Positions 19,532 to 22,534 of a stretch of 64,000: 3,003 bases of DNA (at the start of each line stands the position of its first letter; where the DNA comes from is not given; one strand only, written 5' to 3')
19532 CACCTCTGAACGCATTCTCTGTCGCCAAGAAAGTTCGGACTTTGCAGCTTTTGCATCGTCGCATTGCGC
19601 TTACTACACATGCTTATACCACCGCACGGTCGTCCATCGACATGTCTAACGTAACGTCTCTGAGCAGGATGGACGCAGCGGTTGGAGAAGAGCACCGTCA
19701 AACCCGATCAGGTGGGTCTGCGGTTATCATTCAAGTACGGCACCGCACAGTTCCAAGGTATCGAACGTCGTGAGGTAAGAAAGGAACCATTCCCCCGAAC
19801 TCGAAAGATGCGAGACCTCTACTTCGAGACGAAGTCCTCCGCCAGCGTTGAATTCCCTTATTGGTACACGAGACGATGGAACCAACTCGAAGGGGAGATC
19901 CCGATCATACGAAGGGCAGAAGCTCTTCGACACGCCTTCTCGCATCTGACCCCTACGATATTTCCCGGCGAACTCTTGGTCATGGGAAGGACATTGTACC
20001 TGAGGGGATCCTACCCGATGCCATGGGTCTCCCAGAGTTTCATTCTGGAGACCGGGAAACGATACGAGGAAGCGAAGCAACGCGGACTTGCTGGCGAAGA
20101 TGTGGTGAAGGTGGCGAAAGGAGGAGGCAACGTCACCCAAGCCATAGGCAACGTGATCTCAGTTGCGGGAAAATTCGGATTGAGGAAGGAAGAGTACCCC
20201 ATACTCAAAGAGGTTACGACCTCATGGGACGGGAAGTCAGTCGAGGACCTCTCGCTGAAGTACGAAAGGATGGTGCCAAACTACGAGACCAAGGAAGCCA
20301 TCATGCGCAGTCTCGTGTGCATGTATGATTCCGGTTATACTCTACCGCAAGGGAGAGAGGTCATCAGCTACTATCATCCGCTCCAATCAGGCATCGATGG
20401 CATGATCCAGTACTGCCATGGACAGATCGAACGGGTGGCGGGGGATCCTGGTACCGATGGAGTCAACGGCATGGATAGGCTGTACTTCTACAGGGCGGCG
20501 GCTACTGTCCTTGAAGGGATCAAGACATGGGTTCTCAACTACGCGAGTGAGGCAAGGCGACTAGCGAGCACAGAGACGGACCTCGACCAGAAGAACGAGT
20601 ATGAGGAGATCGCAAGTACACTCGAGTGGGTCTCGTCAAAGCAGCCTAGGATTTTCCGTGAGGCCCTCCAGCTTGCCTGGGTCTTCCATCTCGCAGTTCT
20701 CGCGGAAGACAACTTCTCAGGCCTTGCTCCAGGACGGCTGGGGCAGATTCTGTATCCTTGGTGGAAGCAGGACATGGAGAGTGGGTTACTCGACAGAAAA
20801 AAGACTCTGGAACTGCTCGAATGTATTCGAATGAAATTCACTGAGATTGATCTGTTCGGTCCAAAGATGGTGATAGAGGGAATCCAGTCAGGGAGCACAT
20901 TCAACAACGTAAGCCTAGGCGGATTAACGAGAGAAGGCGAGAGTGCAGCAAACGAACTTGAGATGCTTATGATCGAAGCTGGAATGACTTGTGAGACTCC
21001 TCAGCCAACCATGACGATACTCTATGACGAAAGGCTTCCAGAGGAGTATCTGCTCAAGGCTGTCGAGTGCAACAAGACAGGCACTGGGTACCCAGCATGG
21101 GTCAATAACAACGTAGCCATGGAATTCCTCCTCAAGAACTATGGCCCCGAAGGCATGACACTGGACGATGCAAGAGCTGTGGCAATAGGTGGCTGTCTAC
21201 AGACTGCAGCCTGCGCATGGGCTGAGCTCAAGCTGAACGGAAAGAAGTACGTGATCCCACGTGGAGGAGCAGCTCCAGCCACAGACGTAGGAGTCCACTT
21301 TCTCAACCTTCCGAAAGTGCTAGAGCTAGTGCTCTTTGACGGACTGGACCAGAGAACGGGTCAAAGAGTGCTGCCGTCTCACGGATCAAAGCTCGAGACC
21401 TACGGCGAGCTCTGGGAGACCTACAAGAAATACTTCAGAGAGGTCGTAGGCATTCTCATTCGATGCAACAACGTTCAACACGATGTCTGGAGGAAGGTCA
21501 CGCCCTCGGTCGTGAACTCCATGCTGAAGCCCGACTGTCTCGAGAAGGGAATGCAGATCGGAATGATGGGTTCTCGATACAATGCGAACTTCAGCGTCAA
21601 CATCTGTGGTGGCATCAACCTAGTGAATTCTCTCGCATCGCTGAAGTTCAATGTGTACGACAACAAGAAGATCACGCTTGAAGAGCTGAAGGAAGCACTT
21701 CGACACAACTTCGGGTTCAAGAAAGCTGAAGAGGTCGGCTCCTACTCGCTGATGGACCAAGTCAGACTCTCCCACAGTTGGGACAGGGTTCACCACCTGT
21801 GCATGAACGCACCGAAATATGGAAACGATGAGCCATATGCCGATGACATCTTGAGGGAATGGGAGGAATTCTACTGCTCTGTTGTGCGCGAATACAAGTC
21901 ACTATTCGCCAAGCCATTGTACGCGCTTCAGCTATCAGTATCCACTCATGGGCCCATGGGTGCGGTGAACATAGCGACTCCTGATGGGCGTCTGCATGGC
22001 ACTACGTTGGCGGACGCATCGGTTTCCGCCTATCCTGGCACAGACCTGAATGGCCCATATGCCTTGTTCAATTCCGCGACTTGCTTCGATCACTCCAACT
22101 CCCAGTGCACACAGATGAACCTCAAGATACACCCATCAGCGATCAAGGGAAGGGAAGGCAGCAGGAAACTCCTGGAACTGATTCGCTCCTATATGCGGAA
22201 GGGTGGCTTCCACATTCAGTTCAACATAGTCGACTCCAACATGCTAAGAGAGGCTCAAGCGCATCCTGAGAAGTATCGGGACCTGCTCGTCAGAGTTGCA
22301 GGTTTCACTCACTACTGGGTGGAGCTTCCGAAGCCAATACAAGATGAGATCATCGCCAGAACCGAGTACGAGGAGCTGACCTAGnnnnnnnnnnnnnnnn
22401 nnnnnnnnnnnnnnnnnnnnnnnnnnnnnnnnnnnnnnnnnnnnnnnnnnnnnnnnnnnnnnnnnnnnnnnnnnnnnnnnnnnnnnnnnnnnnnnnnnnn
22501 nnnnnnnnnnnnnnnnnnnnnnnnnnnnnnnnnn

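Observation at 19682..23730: Archaeal three-gene glycyl-radical enzyme system built like HPAD, with a GCLQ (not GCxE) catalytic loop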

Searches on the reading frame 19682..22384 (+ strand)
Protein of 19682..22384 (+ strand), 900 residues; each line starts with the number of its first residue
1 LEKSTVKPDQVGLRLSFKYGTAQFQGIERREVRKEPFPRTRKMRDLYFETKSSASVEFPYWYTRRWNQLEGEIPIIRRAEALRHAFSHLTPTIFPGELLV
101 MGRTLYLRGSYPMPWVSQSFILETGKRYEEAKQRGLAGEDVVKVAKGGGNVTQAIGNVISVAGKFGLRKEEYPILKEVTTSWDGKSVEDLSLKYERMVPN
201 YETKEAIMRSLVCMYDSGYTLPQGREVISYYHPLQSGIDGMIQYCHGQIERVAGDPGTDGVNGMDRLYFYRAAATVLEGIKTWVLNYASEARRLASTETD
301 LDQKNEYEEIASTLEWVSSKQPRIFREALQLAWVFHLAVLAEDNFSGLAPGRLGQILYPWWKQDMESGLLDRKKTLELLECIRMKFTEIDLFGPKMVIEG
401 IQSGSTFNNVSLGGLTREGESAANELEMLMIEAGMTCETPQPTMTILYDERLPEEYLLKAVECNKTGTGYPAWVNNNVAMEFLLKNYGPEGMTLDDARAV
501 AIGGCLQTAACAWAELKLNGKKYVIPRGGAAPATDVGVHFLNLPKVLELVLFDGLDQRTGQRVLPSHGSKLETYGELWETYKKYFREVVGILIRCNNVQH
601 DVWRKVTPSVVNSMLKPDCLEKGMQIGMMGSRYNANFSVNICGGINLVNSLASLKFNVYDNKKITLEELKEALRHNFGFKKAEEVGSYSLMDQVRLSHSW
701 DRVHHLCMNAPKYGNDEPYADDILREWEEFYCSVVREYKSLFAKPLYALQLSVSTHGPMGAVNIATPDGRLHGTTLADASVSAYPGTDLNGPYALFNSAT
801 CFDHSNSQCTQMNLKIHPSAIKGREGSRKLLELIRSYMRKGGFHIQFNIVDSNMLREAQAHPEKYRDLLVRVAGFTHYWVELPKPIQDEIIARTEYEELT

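Call 3: search_protein_families(library=pfam, proteins=[window:19682-22384:+], max_evalue=0.01)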
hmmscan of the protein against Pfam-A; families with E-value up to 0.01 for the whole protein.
window:19682-22384:+ (900 aa): 2 families
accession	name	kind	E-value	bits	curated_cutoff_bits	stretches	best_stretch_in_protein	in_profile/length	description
PF02901.20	PFL-like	-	2.8e-136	456.2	24.3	1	39-760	4-647/647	Pyruvate formate lyase-like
PF01228.26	Gly_radical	-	6.1e-27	94.7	22.2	1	780-880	4-106/106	Glycine radical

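Call 4: search_protein_families(library=ncbifam, proteins=[window:19682-22384:+], max_evalue=0.01)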
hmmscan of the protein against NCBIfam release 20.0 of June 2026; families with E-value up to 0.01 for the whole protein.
window:19682-22384:+ (900 aa): 12 families
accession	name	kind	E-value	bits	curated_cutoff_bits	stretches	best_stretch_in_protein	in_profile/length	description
NF033715.1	glycyl_HPDL_Lrg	equivalog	0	1362.1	1150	1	12-898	12-901/901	4-hydroxyphenylacetate decarboxylase large subunit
NF033718.1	indole_decarb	equivalog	2.4e-223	744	1100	1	25-897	19-867/868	indoleacetate decarboxylase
TIGR01774.1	PFL2-3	subfamily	4.9e-126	421.9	678.2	2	165-896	102-784/786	formate C-acetyltransferase/glycerol dehydratase family glycyl radical enzyme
NF043068.1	glycl_HYPD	equivalog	8.3e-121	404.5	1100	1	274-896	200-782/784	trans-4-hydroxy-L-proline dehydratase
NF048011.1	SfplDhtHpsGDes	equivalog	1.9e-103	347.4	1000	1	165-897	122-820/821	(2S)-3-sulfopropanediol dehydratase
TIGR04394.1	choline_CutC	equivalog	8.7e-99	332.1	1050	1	177-898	114-788/789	choline trimethylamine-lyase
NF007437.0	PRK09983.1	equivalog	8.4e-97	325.1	1109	2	165-896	101-763/765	formate C-acetyltransferase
NF048009.1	SfplDhtHpfGKleb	equivalog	9.4e-95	318.4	1000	1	172-896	134-822/824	(2S)-3-sulfopropanediol dehydratase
TIGR01255.1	pyr_form_ly_1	equivalog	8.5e-21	74.1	994.2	2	710-898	548-743/744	formate C-acetyltransferase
NF038360.1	rad_fix_GrcA3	exception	4.2e-17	62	158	1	829-898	8-77/78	autonomous glycyl radical cofactor GrcA3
NF008341.1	PRK11127.1-1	equivalog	4.1e-10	39.5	145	1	838-895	19-76/80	autonomous glycyl radical cofactor GrcA2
TIGR04365.1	spare_glycyl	equivalog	2.9e-07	30.8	170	1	838-896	65-123/126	autonomous glycyl radical cofactor GrcA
